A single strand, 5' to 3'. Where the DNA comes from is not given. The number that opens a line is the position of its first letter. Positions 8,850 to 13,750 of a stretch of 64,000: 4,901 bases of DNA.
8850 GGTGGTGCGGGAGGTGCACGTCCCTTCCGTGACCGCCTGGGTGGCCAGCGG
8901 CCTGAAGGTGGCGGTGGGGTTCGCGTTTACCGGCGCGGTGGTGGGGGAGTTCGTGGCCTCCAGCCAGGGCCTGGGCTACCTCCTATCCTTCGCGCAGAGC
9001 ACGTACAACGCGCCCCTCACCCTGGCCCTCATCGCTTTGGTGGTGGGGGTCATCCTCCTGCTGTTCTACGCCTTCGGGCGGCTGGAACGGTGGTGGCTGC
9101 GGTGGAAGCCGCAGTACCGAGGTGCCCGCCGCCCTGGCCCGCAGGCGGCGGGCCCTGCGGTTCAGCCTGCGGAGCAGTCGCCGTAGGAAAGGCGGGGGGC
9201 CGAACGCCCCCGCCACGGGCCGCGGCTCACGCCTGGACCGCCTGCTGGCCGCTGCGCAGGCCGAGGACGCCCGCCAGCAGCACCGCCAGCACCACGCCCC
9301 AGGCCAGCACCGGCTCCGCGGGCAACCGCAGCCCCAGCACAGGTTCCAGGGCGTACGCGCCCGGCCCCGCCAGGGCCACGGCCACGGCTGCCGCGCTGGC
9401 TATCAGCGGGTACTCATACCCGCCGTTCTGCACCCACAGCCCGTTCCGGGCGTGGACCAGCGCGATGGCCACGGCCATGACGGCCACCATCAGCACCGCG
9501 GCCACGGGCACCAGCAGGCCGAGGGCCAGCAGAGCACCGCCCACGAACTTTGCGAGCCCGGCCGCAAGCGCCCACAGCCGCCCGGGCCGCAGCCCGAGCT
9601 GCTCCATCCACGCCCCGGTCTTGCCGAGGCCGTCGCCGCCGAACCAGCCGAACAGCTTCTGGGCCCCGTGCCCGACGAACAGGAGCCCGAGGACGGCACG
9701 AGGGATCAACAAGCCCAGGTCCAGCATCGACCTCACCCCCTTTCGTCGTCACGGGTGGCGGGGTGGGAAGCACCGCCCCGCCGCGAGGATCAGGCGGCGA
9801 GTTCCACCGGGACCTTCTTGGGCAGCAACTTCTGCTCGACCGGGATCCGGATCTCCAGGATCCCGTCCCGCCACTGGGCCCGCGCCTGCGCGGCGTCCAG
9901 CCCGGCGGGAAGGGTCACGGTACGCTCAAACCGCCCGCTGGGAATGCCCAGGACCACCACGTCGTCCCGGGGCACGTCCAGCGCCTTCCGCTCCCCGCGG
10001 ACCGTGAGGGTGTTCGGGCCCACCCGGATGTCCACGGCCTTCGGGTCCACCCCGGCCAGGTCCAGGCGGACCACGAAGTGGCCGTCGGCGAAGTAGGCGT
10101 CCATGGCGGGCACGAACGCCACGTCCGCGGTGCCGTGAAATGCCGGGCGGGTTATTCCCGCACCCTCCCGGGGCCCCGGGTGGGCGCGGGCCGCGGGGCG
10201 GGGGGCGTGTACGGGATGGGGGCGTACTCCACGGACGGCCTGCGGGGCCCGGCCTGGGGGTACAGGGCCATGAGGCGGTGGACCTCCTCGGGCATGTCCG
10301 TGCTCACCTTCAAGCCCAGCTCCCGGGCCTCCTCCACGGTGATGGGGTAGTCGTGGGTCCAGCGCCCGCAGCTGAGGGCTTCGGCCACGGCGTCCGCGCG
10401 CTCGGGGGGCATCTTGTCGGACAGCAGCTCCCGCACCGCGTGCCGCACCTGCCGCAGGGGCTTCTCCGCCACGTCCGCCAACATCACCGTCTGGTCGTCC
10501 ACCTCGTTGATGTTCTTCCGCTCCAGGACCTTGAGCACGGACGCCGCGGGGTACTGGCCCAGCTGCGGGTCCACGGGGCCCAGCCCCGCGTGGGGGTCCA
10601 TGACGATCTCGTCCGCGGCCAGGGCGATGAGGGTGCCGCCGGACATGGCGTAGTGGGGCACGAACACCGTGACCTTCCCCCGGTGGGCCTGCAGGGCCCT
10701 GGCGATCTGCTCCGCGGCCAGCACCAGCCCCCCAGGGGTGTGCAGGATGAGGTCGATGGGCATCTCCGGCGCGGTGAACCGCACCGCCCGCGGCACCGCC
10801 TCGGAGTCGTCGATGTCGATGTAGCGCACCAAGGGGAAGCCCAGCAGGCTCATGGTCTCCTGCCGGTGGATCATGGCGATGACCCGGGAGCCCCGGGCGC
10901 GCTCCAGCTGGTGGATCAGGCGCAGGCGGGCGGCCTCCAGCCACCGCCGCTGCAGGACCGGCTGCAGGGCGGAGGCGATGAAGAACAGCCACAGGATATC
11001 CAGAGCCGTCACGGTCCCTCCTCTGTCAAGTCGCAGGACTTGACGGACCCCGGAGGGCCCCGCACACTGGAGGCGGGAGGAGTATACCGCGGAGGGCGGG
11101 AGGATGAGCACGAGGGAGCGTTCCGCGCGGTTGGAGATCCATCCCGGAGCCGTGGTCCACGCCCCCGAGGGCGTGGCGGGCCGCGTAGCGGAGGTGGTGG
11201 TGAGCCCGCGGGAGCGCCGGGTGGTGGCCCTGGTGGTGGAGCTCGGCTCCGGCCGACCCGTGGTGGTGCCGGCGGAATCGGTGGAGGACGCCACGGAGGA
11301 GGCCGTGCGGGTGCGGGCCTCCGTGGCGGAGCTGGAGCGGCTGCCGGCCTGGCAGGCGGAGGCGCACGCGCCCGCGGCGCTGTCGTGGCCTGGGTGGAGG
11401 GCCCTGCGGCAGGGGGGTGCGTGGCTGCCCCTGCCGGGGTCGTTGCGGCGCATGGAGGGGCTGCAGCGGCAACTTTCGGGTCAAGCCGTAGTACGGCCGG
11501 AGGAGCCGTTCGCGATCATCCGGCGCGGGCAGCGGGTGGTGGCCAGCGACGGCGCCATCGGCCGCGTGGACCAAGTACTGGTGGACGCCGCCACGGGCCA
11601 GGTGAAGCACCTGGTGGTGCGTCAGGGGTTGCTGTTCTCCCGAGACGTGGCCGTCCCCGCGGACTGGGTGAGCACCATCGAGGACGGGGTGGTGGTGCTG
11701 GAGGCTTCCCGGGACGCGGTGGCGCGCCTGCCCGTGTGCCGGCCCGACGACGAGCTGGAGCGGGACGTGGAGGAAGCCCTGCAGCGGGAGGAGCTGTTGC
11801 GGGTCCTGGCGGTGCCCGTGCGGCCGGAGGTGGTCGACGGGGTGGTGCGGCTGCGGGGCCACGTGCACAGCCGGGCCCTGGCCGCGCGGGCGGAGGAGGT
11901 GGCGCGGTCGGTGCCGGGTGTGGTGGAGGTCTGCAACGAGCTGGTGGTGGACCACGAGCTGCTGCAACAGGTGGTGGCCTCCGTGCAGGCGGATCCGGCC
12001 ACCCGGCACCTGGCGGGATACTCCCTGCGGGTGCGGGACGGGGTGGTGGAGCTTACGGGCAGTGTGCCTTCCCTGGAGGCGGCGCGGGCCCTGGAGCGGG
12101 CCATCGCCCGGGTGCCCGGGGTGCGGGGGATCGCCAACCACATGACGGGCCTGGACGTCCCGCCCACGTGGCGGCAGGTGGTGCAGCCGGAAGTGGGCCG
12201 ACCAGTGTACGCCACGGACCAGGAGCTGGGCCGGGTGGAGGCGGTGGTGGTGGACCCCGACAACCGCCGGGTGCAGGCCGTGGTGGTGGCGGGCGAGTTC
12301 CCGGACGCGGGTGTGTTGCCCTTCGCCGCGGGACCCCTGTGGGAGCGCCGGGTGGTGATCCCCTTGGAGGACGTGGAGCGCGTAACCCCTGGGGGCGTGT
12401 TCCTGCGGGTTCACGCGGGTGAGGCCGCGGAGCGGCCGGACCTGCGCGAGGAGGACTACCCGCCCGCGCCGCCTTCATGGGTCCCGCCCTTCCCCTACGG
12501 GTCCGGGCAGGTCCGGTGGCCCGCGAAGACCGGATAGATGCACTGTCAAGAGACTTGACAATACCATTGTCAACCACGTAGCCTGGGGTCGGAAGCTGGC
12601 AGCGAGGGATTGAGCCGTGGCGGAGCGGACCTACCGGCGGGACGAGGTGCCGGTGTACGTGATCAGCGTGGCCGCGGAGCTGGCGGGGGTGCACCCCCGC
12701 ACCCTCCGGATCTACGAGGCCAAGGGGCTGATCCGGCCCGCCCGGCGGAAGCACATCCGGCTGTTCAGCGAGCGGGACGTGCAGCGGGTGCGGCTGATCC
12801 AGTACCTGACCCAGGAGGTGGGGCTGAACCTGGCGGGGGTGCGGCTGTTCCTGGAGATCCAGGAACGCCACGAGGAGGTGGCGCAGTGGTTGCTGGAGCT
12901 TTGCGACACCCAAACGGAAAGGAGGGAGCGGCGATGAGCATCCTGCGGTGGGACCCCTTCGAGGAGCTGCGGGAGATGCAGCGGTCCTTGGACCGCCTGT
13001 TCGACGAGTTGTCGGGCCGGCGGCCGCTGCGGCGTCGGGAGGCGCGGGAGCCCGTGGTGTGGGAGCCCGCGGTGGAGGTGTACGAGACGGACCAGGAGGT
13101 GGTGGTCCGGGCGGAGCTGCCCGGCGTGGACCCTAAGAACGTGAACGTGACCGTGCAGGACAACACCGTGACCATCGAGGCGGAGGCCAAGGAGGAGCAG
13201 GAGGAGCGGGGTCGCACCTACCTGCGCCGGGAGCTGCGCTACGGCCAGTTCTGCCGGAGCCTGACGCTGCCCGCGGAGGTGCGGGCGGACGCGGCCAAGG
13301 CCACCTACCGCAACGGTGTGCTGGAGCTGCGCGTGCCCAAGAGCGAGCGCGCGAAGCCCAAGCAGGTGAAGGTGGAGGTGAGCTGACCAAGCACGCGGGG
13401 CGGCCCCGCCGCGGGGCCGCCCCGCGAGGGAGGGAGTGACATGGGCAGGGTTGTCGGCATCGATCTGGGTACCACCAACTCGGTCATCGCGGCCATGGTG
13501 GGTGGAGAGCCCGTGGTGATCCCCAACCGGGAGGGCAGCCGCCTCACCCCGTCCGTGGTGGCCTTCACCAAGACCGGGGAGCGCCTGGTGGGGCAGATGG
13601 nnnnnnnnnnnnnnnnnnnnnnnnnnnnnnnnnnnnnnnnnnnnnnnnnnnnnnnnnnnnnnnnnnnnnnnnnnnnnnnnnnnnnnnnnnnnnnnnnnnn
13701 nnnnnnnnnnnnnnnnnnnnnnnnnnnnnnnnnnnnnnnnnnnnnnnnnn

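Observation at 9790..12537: Candidate new HspR regulon module: SDH-family serine protease plus minimal Hsp20, divergent from a PRC-barrel/BON stress protein, with a shared HAIR-like dyad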

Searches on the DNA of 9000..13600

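Call 56: search_rna_families(source=window, start=9000, end=13600, threshold=evalue, max_evalue=1)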
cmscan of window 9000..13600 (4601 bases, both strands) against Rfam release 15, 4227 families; matches with E-value up to 1: 0.
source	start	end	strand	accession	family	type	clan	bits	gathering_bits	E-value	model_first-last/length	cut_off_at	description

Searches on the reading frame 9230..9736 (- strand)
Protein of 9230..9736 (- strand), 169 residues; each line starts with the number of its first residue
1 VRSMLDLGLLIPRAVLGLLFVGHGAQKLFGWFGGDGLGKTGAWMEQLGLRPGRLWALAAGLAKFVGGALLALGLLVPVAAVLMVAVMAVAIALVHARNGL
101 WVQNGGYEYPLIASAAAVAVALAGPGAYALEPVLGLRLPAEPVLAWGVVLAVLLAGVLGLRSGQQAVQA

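Call 9: search_protein_families(library=pfam, proteins=[window:9230-9736:-], max_evalue=0.01)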
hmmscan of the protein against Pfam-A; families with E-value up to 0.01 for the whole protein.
window:9230-9736:- (169 aa): 2 families
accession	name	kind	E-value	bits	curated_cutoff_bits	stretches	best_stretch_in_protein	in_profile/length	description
PF07681.17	DoxX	-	2.2e-19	70.3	23.6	1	8-96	1-85/85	DoxX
PF07291.16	MauE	-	0.0048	17.6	27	1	9-94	5-90/128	Methylamine utilisation protein MauE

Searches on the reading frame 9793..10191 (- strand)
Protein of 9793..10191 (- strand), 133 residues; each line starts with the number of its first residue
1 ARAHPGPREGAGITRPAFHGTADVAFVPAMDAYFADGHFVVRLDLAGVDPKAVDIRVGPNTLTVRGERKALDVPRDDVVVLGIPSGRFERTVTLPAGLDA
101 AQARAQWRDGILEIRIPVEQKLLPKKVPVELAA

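Call 9: search_protein_families(library=pfam, proteins=[window:9793-10191:-], max_evalue=0.01)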
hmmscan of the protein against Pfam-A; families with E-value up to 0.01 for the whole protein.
window:9793-10191:- (133 aa): 2 families
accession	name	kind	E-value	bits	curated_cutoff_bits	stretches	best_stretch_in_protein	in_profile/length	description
PF00011.27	HSP20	-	2.9e-16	59.9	20.8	1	36-129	6-101/102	Hsp20/alpha crystallin family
PF17886.7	ArsA_HSP20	-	1.6e-08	34.4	22.5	1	36-115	1-62/63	HSP20-like domain found in ArsA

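Call 12: search_protein_families(library=ncbifam, proteins=[window:9793-10191:-], max_evalue=1)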
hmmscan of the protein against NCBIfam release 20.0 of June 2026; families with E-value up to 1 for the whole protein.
window:9793-10191:- (133 aa): 5 families
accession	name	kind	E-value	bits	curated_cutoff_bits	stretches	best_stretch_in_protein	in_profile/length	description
NF041799.1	Hsp14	equivalog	8.5e-15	54.8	100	1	26-129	17-117/118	archaeal heat shock protein Hsp14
NF041800.1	Hsp20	equivalog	4.2e-09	36.2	140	1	28-121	74-153/162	archaeal heat shock protein Hsp20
NF042420.1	Hsp18_Clos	equivalog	6.5e-05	23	195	1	35-124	50-139/147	heat shock protein Hsp18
NF008618.0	PRK11597.1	equivalog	0.00043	20.2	207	1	32-116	38-119/142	small heat shock chaperone IbpB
NF008013.0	PRK10743.1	equivalog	0.038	14.1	212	1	35-115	43-120/137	small heat shock chaperone IbpA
